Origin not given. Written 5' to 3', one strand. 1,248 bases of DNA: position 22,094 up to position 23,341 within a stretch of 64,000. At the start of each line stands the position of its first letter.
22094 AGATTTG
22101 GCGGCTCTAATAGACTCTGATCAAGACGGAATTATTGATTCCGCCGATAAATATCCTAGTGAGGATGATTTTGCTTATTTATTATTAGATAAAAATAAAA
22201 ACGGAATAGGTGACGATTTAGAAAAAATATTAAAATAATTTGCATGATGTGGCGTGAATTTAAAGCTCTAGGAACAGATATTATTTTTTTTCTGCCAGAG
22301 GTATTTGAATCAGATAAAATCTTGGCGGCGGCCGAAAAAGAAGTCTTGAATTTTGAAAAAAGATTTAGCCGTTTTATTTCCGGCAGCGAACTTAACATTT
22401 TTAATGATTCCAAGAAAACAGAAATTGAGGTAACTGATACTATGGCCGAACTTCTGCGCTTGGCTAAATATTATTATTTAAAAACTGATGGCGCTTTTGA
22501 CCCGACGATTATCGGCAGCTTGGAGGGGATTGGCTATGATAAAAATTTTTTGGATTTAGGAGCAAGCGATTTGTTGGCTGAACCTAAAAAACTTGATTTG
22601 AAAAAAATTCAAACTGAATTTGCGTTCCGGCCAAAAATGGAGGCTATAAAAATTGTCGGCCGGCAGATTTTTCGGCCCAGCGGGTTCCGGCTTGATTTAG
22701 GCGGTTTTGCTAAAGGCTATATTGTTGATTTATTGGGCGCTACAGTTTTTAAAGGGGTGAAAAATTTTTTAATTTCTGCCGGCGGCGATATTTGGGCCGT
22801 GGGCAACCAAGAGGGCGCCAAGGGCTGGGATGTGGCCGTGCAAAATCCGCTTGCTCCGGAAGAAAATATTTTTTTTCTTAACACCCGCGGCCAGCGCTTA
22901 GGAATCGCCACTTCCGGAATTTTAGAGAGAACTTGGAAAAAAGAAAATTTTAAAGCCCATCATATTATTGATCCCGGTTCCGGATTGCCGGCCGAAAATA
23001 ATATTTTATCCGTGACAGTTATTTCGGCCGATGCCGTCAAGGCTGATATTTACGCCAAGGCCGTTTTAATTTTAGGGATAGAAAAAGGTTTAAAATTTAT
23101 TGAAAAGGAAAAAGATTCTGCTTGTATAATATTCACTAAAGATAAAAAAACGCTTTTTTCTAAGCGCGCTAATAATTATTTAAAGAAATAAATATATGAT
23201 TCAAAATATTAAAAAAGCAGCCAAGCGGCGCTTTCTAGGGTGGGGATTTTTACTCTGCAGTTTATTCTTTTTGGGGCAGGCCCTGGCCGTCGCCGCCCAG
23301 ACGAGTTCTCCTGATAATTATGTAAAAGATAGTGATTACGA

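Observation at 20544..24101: Split NOX/FRE-type transmembrane oxidoreductase operon with ApbE and Ca-binding TSP3-repeat proteins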

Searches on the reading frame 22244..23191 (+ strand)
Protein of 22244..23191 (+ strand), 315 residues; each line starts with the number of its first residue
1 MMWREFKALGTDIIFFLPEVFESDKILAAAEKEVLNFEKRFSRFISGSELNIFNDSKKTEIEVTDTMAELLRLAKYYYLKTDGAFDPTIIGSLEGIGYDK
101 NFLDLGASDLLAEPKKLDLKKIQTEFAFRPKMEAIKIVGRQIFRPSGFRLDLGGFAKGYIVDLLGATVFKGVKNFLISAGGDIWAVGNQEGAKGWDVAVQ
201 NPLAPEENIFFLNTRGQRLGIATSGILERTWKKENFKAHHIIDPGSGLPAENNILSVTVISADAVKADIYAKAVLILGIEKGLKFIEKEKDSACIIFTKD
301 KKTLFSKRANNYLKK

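Call 3: search_protein_families(library=pfam, proteins=[window:22244-23191:+], max_evalue=0.1)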
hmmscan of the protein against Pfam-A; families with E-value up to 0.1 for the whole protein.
window:22244-23191:+ (315 aa): 2 families
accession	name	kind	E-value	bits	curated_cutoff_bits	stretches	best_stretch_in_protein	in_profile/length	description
PF02424.20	ApbE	-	3.2e-57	194.5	25.6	1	26-295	13-265/266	ApbE family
PF18355.7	DUF5607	-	0.048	14.5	25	0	161-192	17-47/65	Domain of unknown function (DUF5607)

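Call 4: search_protein_families(library=ncbifam, proteins=[window:22244-23191:+], max_evalue=0.1)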
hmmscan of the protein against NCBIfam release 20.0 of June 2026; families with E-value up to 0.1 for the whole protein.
window:22244-23191:+ (315 aa): 1 family
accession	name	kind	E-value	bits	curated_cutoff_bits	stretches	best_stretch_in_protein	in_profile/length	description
NF007774.0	PRK10461.1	equivalog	4.8e-27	94.8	498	1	36-301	71-332/351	FAD:protein FMN transferase ApbE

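Call 37: search_solved_structures(query=window:22244-23191:+, show_alignments=2, max_evalue=1e-10)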
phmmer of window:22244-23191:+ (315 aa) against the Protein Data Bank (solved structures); distinct sequences matched with E-value up to 1e-10: 13.
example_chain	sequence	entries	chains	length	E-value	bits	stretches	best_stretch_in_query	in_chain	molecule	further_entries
7esa_A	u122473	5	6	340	1.2e-23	87.1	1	56-303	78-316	FAD:protein FMN transferase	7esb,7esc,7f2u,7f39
1vrm_A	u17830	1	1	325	4e-23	85.4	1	8-277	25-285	hypothetical protein TM1553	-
3pnd_A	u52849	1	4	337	2.3e-22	82.8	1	42-297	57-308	Thiamine biosynthesis lipoprotein ApbE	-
4xgw_A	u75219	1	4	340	4.8e-22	81.8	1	40-301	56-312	FAD:protein FMN transferase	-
2o18_A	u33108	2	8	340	1.7e-21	80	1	40-301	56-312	Thiamine biosynthesis lipoprotein apbE | FAD:protein FMN transferase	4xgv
4xgx_A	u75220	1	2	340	4.9e-21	78.5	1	47-301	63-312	FAD:protein FMN transferase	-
5mgy_H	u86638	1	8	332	2.2e-20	76.4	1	36-296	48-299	FAD:protein FMN transferase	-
4xdt_A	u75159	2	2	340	9.9e-19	70.9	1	59-302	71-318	FAD:protein FMN transferase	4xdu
4ifu_A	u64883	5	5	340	1.5e-18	70.4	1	61-302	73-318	FAD:protein FMN transferase | Thiamine biosynthesis lipoprotein ApbE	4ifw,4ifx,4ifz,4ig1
6nxi_A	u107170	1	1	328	1.7e-18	70.2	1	37-297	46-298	FAD:protein FMN transferase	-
7mgt_A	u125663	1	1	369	6.8e-18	68.2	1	61-302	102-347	FAD:protein FMN transferase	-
4xdr_A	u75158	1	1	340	1.9e-17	66.7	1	61-302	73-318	FAD:protein FMN transferase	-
6nxj_A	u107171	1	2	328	4.1e-17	65.6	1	37-297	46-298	FAD:protein FMN transferase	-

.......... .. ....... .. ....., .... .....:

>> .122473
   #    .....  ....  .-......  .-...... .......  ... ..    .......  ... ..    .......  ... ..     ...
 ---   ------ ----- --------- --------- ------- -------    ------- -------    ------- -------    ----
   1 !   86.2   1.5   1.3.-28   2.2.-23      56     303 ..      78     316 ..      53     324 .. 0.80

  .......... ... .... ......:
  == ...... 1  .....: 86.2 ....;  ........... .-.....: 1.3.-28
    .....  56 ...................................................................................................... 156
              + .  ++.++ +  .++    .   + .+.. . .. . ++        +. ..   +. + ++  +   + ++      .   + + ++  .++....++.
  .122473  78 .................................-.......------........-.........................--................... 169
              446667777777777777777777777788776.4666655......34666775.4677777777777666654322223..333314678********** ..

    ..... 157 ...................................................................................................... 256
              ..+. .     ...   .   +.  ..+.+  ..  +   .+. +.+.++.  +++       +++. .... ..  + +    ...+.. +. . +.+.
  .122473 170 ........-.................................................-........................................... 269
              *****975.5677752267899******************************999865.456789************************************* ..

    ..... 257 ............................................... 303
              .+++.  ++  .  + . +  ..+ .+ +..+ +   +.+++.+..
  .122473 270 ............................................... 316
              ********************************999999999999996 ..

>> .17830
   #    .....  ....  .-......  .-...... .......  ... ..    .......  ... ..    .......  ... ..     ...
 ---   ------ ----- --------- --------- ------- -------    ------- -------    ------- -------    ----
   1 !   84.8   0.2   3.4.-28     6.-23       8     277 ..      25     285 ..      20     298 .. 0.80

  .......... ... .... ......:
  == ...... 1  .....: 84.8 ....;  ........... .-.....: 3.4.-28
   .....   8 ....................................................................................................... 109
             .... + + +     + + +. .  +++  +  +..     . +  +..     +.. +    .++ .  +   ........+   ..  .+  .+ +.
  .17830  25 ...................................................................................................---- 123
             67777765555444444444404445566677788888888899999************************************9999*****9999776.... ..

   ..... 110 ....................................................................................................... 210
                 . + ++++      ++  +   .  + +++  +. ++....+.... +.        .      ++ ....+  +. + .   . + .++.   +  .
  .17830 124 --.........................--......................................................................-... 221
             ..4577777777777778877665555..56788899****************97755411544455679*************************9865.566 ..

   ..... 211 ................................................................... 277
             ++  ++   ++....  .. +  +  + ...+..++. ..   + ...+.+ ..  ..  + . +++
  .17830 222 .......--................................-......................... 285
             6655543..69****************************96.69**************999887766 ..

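Call 59: find_homologous_proteins(query=window:22244-23191:+, max_evalue=1e-30)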
Query window:22244-23191:+ (315 aa): 154 proteins with E <= 1e-30 among 3792 candidates; the best 120 are listed.
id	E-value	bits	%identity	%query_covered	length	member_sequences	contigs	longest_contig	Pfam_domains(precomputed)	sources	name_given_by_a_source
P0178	8.3e-203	690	100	100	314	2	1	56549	PF02424.21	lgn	-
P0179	1.3e-177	608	88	100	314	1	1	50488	PF02424.21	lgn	-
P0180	5.3e-174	596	86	100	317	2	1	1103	PF02424.21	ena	-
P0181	6.0e-172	589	84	100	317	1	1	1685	PF02424.21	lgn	-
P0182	7.2e-165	566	82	100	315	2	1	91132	PF02424.21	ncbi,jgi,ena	ncbi:MAG: FAD:protein FMN transferase [Patescibacteria group bacterium]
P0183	6.4e-161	553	79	100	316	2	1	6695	PF02424.21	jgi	jgi:thiamine biosynthesis lipoprotein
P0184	1.5e-117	410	62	100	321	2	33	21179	PF02424.21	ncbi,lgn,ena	-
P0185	6.1e-113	395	60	100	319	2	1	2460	PF02424.21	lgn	-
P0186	3.5e-109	383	57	99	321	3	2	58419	PF02424.21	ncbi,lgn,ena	-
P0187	2.2e-108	380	58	100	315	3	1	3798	PF02424.21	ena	-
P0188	2.4e-108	380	57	99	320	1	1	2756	PF02424.21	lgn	-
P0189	5.4e-108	379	57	100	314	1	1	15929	PF02424.21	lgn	-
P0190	6.8e-108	379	59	100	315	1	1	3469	PF02424.21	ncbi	ncbi:MAG: FAD:protein FMN transferase [Patescibacteria group bacterium]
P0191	7.6e-105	369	56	100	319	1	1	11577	PF02424.21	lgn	-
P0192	9.2e-105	368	56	100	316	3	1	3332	PF02424.21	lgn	-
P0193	1.4e-103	364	58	97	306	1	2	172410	PF02424.21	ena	-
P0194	1.7e-103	364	54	100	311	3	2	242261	PF02424.21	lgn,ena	-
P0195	1.3e-102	361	54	100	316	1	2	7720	PF02424.21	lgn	-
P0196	1.4e-101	358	58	97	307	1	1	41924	PF02424.21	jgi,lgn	jgi:thiamine biosynthesis lipoprotein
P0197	2.9e-101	357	56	100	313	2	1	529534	PF02424.21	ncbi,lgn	ncbi:MAG: FAD:protein FMN transferase [Patescibacteria group bacterium]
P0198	3.8e-100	353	55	97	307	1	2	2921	PF02424.21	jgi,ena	-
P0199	7.7e-100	352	86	58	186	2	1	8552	PF02424.21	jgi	jgi:thiamine biosynthesis lipoprotein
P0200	1.8e-99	351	54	100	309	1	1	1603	PF02424.21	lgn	-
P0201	5.5e-99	349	53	100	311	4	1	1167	PF02424.21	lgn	-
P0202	2.2e-97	344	55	100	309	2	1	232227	PF02424.21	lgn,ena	-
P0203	3.0e-97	344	53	99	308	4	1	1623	PF02424.21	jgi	-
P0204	8.6e-97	342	53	99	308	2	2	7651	PF02424.21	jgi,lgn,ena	-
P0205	2.1e-96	341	53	100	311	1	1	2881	PF02424.21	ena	-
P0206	2.8e-96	340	53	100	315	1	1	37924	PF02424.21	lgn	-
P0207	4.9e-96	340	53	100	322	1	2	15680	PF02424.21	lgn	-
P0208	8.9e-95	336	51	100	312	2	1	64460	PF02424.21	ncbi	ncbi:MAG: FAD:protein FMN transferase [Patescibacteria group bacterium]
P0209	1.1e-93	332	50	99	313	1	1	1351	PF02424.21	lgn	-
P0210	2.3e-92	328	51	97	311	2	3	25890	PF02424.21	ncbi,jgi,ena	jgi:thiamine biosynthesis lipoprotein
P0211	7.8e-92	326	51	99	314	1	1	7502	PF02424.21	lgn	-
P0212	9.2e-92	326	52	99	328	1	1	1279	PF02424.21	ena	-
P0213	1.7e-90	321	50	99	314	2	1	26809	PF02424.21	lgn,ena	-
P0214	6.3e-90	320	51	100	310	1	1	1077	PF02424.21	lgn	-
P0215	6.6e-90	320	51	99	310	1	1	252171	PF02424.21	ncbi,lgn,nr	ncbi:FAD:protein FMN transferase [Candidatus Falkowbacteria bacterium]|nr:FAD:protein FMN transferas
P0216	4.5e-89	317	49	100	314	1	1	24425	PF02424.21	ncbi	-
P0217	1.9e-88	315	50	99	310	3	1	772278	PF02424.21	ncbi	-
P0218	8.8e-88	313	50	99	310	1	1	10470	PF02424.21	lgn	-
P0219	9.6e-88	312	48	100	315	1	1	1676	PF02424.21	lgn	-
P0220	5.3e-87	310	51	97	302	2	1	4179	PF02424.21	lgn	-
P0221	7.5e-87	310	48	99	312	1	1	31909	PF02424.21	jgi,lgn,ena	-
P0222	3.2e-86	307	48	99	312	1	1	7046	PF02424.21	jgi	jgi:FAD:protein FMN transferase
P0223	3.6e-86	307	50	99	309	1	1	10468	PF02424.21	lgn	-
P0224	1.5e-85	305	49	99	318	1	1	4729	PF02424.21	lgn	-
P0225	2.5e-85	304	49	99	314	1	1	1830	PF02424.21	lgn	-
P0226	3.1e-85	304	47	100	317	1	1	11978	PF02424.21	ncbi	-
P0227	2.7e-84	301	50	93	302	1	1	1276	PF02424.21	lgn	-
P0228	3.2e-84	301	48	100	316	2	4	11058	PF02424.21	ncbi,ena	-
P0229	1.2e-83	299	46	99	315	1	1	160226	PF02424.21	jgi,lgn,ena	-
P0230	2.9e-83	298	47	99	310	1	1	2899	PF02424.21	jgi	-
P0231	1.6e-82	295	49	99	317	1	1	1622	PF02424.21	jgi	jgi:thiamine biosynthesis lipoprotein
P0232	2.5e-82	295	49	97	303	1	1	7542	PF02424.21,PF27030.1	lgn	-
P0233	2.7e-82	295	45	99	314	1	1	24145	PF02424.21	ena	-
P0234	7.7e-81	290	49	99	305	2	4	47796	PF02424.21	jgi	-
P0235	1.9e-79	285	48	99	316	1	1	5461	PF02424.21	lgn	-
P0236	2.7e-79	285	46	99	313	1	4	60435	PF02424.21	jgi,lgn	jgi:thiamine biosynthesis lipoprotein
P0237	6.4e-78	280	45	98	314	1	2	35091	PF02424.21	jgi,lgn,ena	jgi:thiamine biosynthesis lipoprotein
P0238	1.9e-77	279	47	99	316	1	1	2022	PF02424.21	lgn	-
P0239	2.6e-77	278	46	99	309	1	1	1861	PF02424.21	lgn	-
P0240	6.8e-77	277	43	99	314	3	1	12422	PF02424.21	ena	-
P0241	3.9e-76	274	42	99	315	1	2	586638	PF02424.21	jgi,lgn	jgi:thiamine biosynthesis lipoprotein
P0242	2.5e-75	272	45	99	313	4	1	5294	PF02424.21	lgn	-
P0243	1.5e-72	263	45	99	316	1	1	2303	PF02424.21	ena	-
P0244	5.1e-70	254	45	99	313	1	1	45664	PF02424.21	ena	-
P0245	1.2e-69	253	43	97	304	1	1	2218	PF02424.21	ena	-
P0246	2.3e-69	252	43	99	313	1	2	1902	PF02424.21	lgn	-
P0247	7.8e-68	247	42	99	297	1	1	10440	PF02424.21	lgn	-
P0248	1.4e-60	223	44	100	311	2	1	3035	PF02424.21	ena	-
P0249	1.5e-59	220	42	99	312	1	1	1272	PF02424.21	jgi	-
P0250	2.1e-59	219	42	100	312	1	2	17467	PF02424.21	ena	-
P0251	1.0e-58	217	41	90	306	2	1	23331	PF02424.21,PF27030.1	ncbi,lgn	-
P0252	6.9e-57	211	39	94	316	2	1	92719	PF02424.21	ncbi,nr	ncbi:FAD:protein FMN transferase [Candidatus Wolfebacteria bacterium]|nr:FAD:protein FMN transferase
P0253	3.2e-55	206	40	100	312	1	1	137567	PF02424.21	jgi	jgi:FAD:protein FMN transferase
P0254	5.7e-55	205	39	99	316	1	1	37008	PF02424.21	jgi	jgi:thiamine biosynthesis lipoprotein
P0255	2.2e-54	203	38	100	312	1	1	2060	PF02424.21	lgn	-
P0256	4.6e-54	202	39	98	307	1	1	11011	PF02424.21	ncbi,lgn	-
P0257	7.4e-54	201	56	56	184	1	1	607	PF02424.21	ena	-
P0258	1.6e-43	167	39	92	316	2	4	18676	PF02424.21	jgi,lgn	-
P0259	2.7e-42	163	35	97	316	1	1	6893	PF02424.21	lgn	-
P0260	5.3e-39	152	35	93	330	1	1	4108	PF02424.21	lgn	-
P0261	1.2e-37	148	35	98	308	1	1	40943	PF02424.21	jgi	jgi:thiamine biosynthesis lipoprotein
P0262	1.9e-37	147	35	94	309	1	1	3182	PF02424.21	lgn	-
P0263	2.6e-37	147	30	98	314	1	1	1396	PF02424.21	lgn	-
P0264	1.1e-36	145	38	90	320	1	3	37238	PF02424.21,PF27030.1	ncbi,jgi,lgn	-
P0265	1.8e-36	144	33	97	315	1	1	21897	PF02424.21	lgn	-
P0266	3.6e-36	143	32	98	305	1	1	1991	PF02424.21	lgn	-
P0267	3.6e-36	143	36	91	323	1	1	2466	PF02424.21,PF27030.1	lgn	-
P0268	4.0e-36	143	35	98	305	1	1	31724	PF02424.21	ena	-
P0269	4.9e-36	143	36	90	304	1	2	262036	PF02424.21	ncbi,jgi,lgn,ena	ncbi:MAG: FAD:protein FMN transferase [Parcubacteria group bacterium]|jgi:thiamine biosynthesis lipo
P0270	6.4e-36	142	35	98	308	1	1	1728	PF02424.21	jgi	jgi:FAD:protein FMN transferase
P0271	6.7e-36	142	36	98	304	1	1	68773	PF02424.21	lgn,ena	-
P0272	6.8e-36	142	34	98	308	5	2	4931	PF02424.21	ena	-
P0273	1.0e-35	142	37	95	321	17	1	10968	PF02424.21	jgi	-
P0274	1.4e-35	141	36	91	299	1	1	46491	PF02424.21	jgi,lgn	jgi:thiamine biosynthesis lipoprotein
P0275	1.5e-35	141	37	95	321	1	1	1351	PF02424.21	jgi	jgi:thiamine biosynthesis lipoprotein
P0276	1.7e-35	141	35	99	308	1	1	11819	PF02424.21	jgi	jgi:FAD:protein FMN transferase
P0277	1.8e-35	141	36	88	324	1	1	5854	PF02424.21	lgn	-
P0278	2.5e-35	140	36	88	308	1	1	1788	PF02424.21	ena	-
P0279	3.1e-35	140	35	98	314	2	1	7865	PF02424.21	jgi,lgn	-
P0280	4.2e-35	140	35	95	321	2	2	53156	PF02424.21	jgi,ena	-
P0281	5.3e-35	139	47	54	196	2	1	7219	PF02424.21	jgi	jgi:thiamine biosynthesis lipoprotein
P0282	7.8e-35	139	33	97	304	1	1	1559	PF02424.21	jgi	jgi:thiamine biosynthesis lipoprotein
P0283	1.2e-34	138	33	98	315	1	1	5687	PF02424.21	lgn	-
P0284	1.4e-34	138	33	93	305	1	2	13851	PF02424.21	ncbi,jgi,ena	jgi:thiamine biosynthesis lipoprotein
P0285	1.8e-34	137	38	89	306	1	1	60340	PF02424.21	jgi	jgi:FAD:protein FMN transferase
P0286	2.4e-34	137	34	98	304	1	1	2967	PF02424.21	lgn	-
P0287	5.2e-34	136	34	98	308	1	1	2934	PF02424.21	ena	-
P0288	6.4e-34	136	35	91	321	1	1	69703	PF02424.21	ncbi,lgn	-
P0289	7.0e-34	136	36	90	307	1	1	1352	PF02424.21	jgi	jgi:thiamine biosynthesis lipoprotein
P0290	7.0e-34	136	32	98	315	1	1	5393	PF02424.21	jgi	jgi:FAD:protein FMN transferase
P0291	8.2e-34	135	35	98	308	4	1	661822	PF02424.21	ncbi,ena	-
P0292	9.0e-34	135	33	96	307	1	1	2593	PF02424.21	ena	-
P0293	9.3e-34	135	36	92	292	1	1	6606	PF02424.21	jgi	jgi:thiamine biosynthesis lipoprotein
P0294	3.2e-33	133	34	98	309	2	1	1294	PF02424.21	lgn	-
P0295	3.4e-33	133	34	98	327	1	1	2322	PF02424.21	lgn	-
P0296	4.2e-33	133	38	79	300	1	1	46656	PF02424.21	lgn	-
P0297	6.0e-33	133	34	90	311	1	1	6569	PF02424.21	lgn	-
